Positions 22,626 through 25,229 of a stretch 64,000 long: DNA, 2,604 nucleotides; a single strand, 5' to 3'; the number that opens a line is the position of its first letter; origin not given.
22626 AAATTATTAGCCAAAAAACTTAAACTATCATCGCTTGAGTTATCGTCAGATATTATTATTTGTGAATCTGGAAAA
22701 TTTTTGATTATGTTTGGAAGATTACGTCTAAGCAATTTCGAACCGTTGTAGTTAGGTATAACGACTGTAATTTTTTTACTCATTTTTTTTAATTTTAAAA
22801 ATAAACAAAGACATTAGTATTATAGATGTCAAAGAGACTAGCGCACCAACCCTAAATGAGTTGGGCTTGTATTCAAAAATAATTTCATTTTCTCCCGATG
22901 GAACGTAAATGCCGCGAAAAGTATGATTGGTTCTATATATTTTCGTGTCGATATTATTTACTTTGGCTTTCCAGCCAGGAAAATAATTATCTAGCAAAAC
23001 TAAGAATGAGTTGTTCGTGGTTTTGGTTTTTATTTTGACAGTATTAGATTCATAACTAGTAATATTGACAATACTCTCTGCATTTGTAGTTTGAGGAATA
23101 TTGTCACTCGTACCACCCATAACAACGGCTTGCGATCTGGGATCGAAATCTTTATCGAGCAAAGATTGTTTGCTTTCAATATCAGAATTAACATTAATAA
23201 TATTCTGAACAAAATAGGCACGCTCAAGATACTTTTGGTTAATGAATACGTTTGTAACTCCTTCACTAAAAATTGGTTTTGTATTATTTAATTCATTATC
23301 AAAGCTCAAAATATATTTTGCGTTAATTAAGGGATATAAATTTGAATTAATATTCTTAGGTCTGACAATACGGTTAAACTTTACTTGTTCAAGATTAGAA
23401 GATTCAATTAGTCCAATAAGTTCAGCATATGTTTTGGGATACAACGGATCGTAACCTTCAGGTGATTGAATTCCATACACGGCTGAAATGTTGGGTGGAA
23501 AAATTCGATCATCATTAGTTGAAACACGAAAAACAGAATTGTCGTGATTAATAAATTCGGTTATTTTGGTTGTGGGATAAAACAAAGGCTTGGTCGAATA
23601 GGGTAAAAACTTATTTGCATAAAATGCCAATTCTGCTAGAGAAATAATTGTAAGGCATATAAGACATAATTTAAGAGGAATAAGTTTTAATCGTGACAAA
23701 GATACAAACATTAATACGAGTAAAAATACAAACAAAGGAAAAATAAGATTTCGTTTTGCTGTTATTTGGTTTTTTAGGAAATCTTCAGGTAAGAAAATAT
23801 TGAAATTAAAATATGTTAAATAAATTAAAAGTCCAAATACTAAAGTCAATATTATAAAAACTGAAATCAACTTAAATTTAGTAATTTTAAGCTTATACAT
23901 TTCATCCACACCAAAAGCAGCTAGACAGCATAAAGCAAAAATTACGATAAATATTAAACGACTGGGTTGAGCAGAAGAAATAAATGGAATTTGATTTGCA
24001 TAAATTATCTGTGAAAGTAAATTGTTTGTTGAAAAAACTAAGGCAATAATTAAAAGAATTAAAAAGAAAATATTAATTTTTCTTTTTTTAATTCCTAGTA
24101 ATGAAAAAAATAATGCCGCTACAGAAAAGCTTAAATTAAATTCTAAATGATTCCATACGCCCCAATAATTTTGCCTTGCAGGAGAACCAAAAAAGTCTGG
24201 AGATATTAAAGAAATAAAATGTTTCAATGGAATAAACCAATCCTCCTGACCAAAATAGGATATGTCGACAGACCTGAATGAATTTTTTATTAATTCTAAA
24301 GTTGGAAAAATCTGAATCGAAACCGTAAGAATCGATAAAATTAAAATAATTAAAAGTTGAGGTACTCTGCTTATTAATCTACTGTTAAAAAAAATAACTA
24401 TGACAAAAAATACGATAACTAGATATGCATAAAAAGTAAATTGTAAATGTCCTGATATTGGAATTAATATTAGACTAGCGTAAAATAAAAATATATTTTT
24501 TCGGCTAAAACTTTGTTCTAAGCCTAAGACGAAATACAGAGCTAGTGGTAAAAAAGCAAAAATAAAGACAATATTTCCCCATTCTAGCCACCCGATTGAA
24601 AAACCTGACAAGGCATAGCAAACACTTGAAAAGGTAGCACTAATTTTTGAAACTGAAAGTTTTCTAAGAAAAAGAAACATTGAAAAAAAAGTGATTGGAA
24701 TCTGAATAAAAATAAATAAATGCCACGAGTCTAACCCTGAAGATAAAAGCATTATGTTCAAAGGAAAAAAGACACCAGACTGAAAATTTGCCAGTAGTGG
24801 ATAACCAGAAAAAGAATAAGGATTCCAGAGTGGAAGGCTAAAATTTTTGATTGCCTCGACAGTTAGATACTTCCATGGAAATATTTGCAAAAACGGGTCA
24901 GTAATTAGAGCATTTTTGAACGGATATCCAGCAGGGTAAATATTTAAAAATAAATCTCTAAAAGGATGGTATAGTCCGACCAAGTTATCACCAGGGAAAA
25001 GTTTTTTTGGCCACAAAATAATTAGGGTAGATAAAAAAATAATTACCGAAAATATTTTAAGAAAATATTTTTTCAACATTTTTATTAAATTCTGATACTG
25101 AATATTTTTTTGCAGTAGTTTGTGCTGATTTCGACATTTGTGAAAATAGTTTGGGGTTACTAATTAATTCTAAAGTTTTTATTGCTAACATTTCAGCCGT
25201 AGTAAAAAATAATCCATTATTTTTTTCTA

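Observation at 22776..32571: Three YfhO-like GT-C proteins plus CsbB/Dpm1-like synthases: a multiplied teichoic-acid-style three-component glycosylation system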

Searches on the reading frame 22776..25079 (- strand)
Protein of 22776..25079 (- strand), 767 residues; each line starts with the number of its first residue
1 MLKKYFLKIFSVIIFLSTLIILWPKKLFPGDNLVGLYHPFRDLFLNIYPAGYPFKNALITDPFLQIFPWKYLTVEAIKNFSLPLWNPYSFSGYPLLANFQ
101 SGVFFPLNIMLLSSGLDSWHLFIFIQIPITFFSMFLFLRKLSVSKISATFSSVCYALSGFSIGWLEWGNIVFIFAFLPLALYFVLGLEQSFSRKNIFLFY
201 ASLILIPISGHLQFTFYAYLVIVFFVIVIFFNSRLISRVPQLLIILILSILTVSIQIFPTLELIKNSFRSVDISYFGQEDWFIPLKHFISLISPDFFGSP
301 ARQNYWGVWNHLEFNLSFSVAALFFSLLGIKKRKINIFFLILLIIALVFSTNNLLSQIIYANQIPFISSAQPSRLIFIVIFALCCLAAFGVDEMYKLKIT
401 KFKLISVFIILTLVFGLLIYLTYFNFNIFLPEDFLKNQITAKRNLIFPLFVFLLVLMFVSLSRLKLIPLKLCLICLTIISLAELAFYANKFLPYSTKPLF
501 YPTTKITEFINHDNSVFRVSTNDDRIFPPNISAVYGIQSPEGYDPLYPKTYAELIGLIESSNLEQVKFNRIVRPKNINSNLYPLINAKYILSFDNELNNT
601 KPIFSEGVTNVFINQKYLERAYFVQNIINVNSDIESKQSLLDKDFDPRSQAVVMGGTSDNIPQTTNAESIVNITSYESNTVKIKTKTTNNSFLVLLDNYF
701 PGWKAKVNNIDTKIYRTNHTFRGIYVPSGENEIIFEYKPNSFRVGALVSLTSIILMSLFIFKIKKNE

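Call 4: search_protein_families(library=pfam, proteins=[window:22776-25079:-], max_evalue=0.01)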
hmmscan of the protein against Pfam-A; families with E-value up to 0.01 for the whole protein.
window:22776-25079:- (767 aa): 1 family
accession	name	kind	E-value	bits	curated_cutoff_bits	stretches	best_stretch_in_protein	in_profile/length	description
PF09586.16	YfhO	-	6.5e-26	91.4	28.5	2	105-629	77-599/835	Bacterial membrane protein YfhO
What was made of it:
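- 22776..25079 (-): YfhO-family GT-C glycosyltransferase (767 aa): N-terminal multi-TM core, a roughly 250-aa extracytoplasmic C-terminal domain ending in a beta-sandwich, and a terminal TM helix. Pfam PF09586 E 6.5e-26, 91.4 bits against a cutoff of 28.5 (call 4).
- On YfhO family (Pfam PF09586): This row is for 22776-25079 only: 91.4 bits against 28.5, E 6.5e-26 (call 4).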

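Call 18: search_solved_structures(query=window:22776-25079:-, max_evalue=1)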
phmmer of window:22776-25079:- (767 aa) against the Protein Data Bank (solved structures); distinct sequences matched with E-value up to 1: 0.
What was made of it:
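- Tried and rejected: The PDB sequence search with the YfhO protein found nothing at E<=1 (call 18).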

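Call 21: search_protein_families(library=ncbifam, proteins=[window:22776-25079:-], max_evalue=0.01)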
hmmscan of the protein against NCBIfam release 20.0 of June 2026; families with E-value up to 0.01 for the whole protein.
window:22776-25079:- (767 aa): 1 family
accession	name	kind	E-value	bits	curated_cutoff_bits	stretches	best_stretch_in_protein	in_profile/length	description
NF047590.1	GlcsyltransPgfM2Strep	equivalog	0.00048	18.4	1500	1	688-759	805-876/884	glycosyltransferase PgfM2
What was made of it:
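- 22776..25079 (-): Residues 688-759 match the C-terminus of S. mutans PgfM2 (call 21).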

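Call 40: find_homologous_proteins(query=window:22776-25079:-, max_evalue=0.00001)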
Query window:22776-25079:- (767 aa): 655 proteins with E <= 0.00001 among 8000 candidates; the best 120 are listed.
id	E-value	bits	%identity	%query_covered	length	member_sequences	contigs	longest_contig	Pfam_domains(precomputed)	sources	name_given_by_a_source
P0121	0.0e+0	1596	95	100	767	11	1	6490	PF09586.17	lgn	-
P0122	2.7e-279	947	55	100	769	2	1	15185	PF09586.17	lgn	-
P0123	3.8e-273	927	54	98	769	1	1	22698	PF09586.17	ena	-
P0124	3.8e-264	897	53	100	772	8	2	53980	PF09586.17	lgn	-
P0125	7.8e-257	873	52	99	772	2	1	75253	PF09586.17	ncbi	-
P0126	2.4e-203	696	50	87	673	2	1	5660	PF09586.17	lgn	-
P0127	3.6e-148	513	39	94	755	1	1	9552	PF09586.17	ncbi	-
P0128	1.3e-146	508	40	94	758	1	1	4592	PF09586.17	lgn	-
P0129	7.4e-145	502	39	95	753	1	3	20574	PF09586.17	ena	-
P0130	7.9e-145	502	38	96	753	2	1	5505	PF09586.17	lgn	-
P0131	1.2e-144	502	37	92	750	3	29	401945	PF09586.17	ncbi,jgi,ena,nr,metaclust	ncbi:MAG: hypothetical protein A3C30_00695 [Candidatus Levybacteria bacterium RIFCSPHIGHO2_02_FULL_4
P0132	3.8e-144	500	39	97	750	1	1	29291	PF09586.17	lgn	-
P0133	4.0e-144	500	40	92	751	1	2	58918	PF09586.17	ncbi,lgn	-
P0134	4.1e-144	500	38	96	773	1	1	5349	PF09586.17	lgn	-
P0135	4.4e-144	500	39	97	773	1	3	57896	PF09586.17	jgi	-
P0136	7.8e-144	499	39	95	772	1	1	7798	PF09586.17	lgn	-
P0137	1.4e-143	498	37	96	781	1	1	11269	PF09586.17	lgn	-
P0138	2.0e-143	498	40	92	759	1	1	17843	PF09586.17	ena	-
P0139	3.8e-143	497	41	92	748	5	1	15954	PF09586.17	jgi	-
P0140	8.6e-143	496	38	96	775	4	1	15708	PF09586.17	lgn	-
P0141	3.9e-142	493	38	96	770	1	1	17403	PF09586.17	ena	-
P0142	7.9e-142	492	37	95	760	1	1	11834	PF09586.17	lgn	-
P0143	1.1e-141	492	38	95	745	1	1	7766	PF09586.17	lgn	-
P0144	1.2e-141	492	39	92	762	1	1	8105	PF09586.17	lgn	-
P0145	1.6e-141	491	38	94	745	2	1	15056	PF09586.17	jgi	-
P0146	1.8e-141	491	40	96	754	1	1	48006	PF09586.17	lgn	-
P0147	5.7e-141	490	40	92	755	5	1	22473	PF09586.17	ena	-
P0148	5.8e-141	490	40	92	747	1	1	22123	PF09586.17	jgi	jgi:hypothetical protein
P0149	7.7e-141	489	37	92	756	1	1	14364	PF09586.17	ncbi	-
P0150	9.6e-141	489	38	92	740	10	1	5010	PF09586.17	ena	-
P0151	1.7e-140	488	38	94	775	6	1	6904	PF09586.17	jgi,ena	-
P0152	2.1e-140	488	37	92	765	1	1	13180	PF09586.17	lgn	-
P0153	2.3e-140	488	38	92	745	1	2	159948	PF09586.17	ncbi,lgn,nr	ncbi:MAG TPA: YfhO family protein [Candidatus Saccharimonadales bacterium]|nr:YfhO family protein [C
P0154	5.1e-140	486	37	96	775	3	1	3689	PF09586.17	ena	-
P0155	1.3e-139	485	39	92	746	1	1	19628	PF09586.17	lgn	-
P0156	2.3e-139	484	39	92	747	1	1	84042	PF09586.17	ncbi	-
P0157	3.4e-139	484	38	96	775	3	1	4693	PF09586.17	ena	-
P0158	4.5e-139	483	38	92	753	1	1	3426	PF09586.17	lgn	-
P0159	6.0e-139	483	38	92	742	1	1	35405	PF09586.17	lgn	-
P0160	6.2e-139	483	38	96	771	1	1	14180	PF09586.17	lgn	-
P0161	7.2e-139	483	38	95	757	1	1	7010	PF09586.17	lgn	-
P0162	7.5e-139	483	38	92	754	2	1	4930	PF09586.17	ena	-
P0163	7.8e-139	483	38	97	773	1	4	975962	PF09586.17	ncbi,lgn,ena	-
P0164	8.5e-139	482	39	92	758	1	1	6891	PF09586.17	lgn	-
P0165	8.6e-139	482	39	92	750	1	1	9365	PF09586.17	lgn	-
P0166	1.1e-138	482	38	97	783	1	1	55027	PF09586.17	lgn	-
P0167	1.5e-138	482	38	96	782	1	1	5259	PF09586.17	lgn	-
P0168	1.6e-138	482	37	95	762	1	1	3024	PF09586.17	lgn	-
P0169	1.7e-138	481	38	92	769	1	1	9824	PF09586.17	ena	-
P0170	1.9e-138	481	38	92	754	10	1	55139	PF09586.17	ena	-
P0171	1.9e-138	481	40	92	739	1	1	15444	PF09586.17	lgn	-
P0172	2.0e-138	481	38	92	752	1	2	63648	PF09586.17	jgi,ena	jgi:hypothetical protein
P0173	2.3e-138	481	38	92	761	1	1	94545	PF09586.17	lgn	-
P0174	2.8e-138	481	38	92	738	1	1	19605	PF09586.17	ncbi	-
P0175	3.3e-138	480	38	93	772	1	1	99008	PF09586.17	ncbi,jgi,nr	ncbi:hypothetical protein C4559_03275 [Candidatus Microgenomates bacterium]|nr:MAG: hypothetical pro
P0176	3.6e-138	480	40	92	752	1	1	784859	PF09586.17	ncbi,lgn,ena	-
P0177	3.7e-138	480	38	96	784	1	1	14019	PF09586.17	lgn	-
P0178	7.0e-138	479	38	92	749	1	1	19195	PF09586.17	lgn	-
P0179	1.5e-137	478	37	96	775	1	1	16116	PF09586.17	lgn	-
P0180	1.9e-137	478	39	92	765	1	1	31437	PF09586.17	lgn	-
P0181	2.0e-137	478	37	97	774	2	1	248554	PF09586.17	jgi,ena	-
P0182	2.4e-137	478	37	92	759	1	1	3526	PF09586.17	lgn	-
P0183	2.6e-137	478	39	92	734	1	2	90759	PF09586.17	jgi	jgi:hypothetical protein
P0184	2.9e-137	477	39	92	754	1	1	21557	PF09586.17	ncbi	-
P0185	3.0e-137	477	38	96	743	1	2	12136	PF09586.17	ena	-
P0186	4.2e-137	477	36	96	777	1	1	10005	PF09586.17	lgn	-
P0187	1.6e-136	475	37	92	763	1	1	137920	PF09586.17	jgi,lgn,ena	-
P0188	2.4e-136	474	37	96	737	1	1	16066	PF09586.17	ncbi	-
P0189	3.9e-136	474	38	95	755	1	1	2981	PF09586.17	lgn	-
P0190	7.9e-136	473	38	92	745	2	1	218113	PF09586.17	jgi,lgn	-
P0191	9.7e-136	472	37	92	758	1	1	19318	PF09586.17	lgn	-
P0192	1.1e-135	472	40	92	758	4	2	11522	PF09586.17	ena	-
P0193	1.4e-135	472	39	92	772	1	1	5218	PF09586.17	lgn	-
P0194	1.4e-135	472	38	96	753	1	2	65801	PF09586.17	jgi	jgi:hypothetical protein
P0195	1.6e-135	472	37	92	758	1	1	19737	PF09586.17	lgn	-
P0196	2.8e-135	471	36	92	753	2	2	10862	PF09586.17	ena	-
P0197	3.0e-135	471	39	95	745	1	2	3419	PF09586.17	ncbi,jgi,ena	-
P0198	3.1e-135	471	38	92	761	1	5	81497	PF09586.17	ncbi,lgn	-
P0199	3.5e-135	471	39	92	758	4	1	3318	PF09586.17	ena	-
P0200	4.2e-135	470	38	92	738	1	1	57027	PF09586.17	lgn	-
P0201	4.3e-135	470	38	92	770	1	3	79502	PF09586.17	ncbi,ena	ncbi:MAG: YfhO family protein [Patescibacteria group bacterium]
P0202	4.3e-135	470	39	93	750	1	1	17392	PF09586.17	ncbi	-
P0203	5.5e-135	470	38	95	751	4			PF09586.17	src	-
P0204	6.2e-135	470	37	95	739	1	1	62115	PF09586.17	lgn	-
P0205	7.4e-135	469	37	92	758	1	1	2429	PF09586.17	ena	-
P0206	7.5e-135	469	37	92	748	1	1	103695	PF09586.17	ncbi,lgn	-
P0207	7.5e-135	469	38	95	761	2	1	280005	PF09586.17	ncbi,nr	ncbi:MAG TPA: hypothetical protein VM077_01825 [Candidatus Limnocylindrales bacterium]|nr:hypothetic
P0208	8.6e-135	469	38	92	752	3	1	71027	PF09586.17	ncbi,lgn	-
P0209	8.9e-135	469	37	92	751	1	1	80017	PF09586.17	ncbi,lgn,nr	ncbi:MAG: YfhO family protein [Candidatus Levybacteria bacterium]|nr:YfhO family protein [Candidatus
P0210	9.3e-135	469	37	94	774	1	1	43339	PF09586.17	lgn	-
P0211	1.2e-134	469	37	92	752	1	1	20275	PF09586.17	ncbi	-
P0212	1.2e-134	469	37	92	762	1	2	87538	PF09586.17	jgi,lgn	jgi:hypothetical protein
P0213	1.6e-134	468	37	95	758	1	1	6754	PF09586.17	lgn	-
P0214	2.1e-134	468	38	92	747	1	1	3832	PF09586.17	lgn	-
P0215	2.2e-134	468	37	92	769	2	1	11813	PF09586.17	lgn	-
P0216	2.6e-134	468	37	98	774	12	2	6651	PF09586.17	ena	-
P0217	2.6e-134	468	37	99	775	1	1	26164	PF09586.17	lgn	-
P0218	2.9e-134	467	36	92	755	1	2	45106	PF09586.17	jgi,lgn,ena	-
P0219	3.0e-134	467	37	96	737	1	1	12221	PF09586.17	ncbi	-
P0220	4.4e-134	467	37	92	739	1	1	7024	PF09586.17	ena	-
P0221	5.0e-134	467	38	92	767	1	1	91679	PF09586.17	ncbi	-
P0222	5.6e-134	467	38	92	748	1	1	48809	PF09586.17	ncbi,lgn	-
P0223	6.0e-134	466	36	92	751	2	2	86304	PF09586.17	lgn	-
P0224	7.0e-134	466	37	92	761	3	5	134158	PF09586.17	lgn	-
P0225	7.2e-134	466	37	93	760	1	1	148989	PF09586.17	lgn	-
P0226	7.5e-134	466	37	92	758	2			PF20176.4,PF09586.17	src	-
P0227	7.5e-134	466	37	92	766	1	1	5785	PF09586.17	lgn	-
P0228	1.1e-133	466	37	92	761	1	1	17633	PF09586.17,PF24677.2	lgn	-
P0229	1.4e-133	465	37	92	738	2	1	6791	PF09586.17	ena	-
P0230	1.6e-133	465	37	92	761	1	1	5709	PF09586.17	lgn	-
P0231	1.9e-133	465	36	95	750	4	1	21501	PF09586.17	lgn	-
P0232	1.9e-133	465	38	92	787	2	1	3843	PF09586.17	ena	-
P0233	2.1e-133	465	37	92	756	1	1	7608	PF09586.17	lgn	-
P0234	2.1e-133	465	38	92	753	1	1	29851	PF09586.17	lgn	-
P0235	2.7e-133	464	38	92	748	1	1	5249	PF09586.17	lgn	-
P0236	3.5e-133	464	38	92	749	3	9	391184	PF09586.17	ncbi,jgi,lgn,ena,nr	ncbi:MAG: hypothetical protein A2684_03425 [Candidatus Levybacteria bacterium RIFCSPHIGHO2_01_FULL_3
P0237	3.7e-133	464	36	92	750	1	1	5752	PF09586.17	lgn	-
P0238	4.9e-133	463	37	92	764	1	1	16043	PF09586.17,PF24677.2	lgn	-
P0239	5.9e-133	463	35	95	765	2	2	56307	PF09586.17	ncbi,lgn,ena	-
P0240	9.8e-133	462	35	97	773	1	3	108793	PF09586.17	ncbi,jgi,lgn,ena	-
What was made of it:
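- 22776..25079 (-): All 120 listed homologs are PF09586 (call 40).
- On YfhO family (Pfam PF09586): All 120 listed homologs carry PF09586 (call 40).
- YfhO membership of 22776-25079 (calls 4, 40).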

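Call 52: predict_structure(alignment_id=A3)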
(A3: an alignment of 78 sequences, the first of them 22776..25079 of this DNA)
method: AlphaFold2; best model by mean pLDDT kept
length: 767 residues; sequences in the alignment: 78
mean_pLDDT: 90.0   pTM: 0.91
mean pLDDT of the five models: 90.0, 89.6, 88.1, 87.5, 86.9
residues with pLDDT >= 90: 542; 70-90: 165; 50-70: 53; < 50: 7
segments of 3 or more residues with pLDDT < 50: 300-304
pLDDT, mean of each block of 10 residues (from residue 1): 73 73 66 88 87 69 80 93 95 93 93 85 91 97 96 94 84 96 98 97 96 94 98 96 98 96 88 70 86 77 53 84 98 97 96 89 78 92 98 96 97 96 85 73 93 97 96 95 88 81 95 96 92 95 90 95 81 93 97 93 96 96 95 96 96 77 65 96 95 96 97 97 96 97 98 97 76
secondary structure, 60 per line:
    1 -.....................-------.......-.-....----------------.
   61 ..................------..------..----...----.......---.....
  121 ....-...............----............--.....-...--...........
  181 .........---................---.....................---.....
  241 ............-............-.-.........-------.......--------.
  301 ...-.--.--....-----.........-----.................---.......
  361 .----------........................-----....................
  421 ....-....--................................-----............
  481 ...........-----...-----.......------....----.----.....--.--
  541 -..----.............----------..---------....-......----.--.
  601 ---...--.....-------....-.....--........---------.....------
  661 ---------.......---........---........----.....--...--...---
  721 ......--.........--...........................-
elements in order (helices of 4 or more, strands of 3 or more residues): H2-22 H30-36 H40-43 H60-78 H106-112 H116-124 H126-140 H145-156 H159-163 H170-189 H193-208 H212-232 H236-252 H254-265 H269-277 H285-291 H300-303 H311-314 H320-328 H334-350 H354-361 H372-395 H401-424 H426-429 H432-463 H469-491 H505-511 E518-521 H531-535 H549-560 H582-585 E587-592 E604-606 E609-613 E621-624 E626-630 H633-640 E650-654 E670-676 E680-687 E691-698 E703-707 E710-712 E715-717 E721-726 E729-737 H740-766
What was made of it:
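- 22776..25079 (-): AF2 pLDDT 90.0, pTM 0.91 (call 52).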

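Call 55: fold_search(model_id=the predicted structure, library=pdb)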
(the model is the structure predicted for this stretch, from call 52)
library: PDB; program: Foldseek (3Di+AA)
matches with E <= 10: 260; with E <= 0.001: 8
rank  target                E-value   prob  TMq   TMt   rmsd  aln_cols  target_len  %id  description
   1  6w98_A                9.3e-05  1.00  0.38  0.25  21.4       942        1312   10  Single-Particle Cryo-EM Structure of Arabinofuranosyltransferase AftD from Mycobacteria (released 2020-05-13)
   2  6wby                  1.3e-04  1.00  0.36  0.24  21.8       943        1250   10  Single-Particle Cryo-EM Structure of Arabinofuranosyltransferase AftD from Mycobacteria, Mutant R1389S Class 2 (released 2020-05-13)
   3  8age_A                4.3e-04  1.00  0.38  0.44  14.6       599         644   12  Structure of yeast oligosaccharylransferase complex with acceptor peptide bound (released 2022-12-07)
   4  7oci_F                4.4e-04  1.00  0.37  0.43  14.1       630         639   11  Cryo-EM structure of yeast Ost6p containing oligosaccharyltransferase complex (released 2022-02-16)
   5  8agc_A                4.8e-04  1.00  0.35  0.38  12.6       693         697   10  Structure of yeast oligosaccharylransferase complex with lipid-linked oligosaccharide and non-acceptor peptide bound (released 2022-12-07)
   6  5f15                  5.0e-04  1.00  0.35  0.46  11.8       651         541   12  Crystal Structure of ArnT from Cupriavidus metallidurans bound to Undecaprenyl phosphate (released 2016-02-17)
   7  6ezn_F                5.2e-04  1.00  0.40  0.46  14.6       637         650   12  Cryo-EM structure of the yeast oligosaccharyltransferase (OST) complex (released 2018-01-17)
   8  5ezm                  8.2e-04  1.00  0.36  0.47   9.4       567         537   11  Crystal Structure of ArnT from Cupriavidus metallidurans in the apo state (released 2016-02-17)
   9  8agb_A                2.2e-03  1.00  0.39  0.45  14.3       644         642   12  Structure of yeast oligosaccharylransferase complex with lipid-linked oligosaccharide bound (released 2022-12-07)
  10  8b6l_I                3.3e-03  1.00  0.37  0.41  14.9       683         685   10  Subtomogram average of the human Sec61-TRAP-OSTA-translocon (released 2022-12-07)
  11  6wbx                  4.1e-03  1.00  0.35  0.23  22.8       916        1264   11  Single-Particle Cryo-EM Structure of Arabinofuranosyltransferase AftD from Mycobacteria, Mutant R1389S Class 1 (released 2020-05-13)
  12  8pn9_A                8.6e-03  1.00  0.33  0.38  15.4       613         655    9  Structure of human oligosaccharyltransferase OST-A complex bound to NGI-1 (released 2024-05-08)
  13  5ogl_A                1.7e-02  0.96  0.29  0.31  17.4       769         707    8  Structure of bacterial oligosaccharyltransferase PglB in complex with an acceptor peptide and an lipid-linked oligosac (released 2017-10-25)
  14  9n9j_I                1.7e-02  0.95  0.28  0.30  15.0       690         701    9  Structure of a GRP94 folding intermediate engaged with a CCDC134- and FKBP11-bound secretory translocon (released 2025-11-19)
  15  7bvc_B                1.8e-02  0.91  0.29  0.23  21.1       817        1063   11  Cryo-EM structure of Mycobacterium smegmatis arabinosyltransferase EmbA-EmbB-AcpM2 in complex with ethambutol (released 2020-04-29)
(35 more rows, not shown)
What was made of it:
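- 22776..25079 (-): Foldseek PDB top hits are AftD, STT3, ArnT and PglB (call 55).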
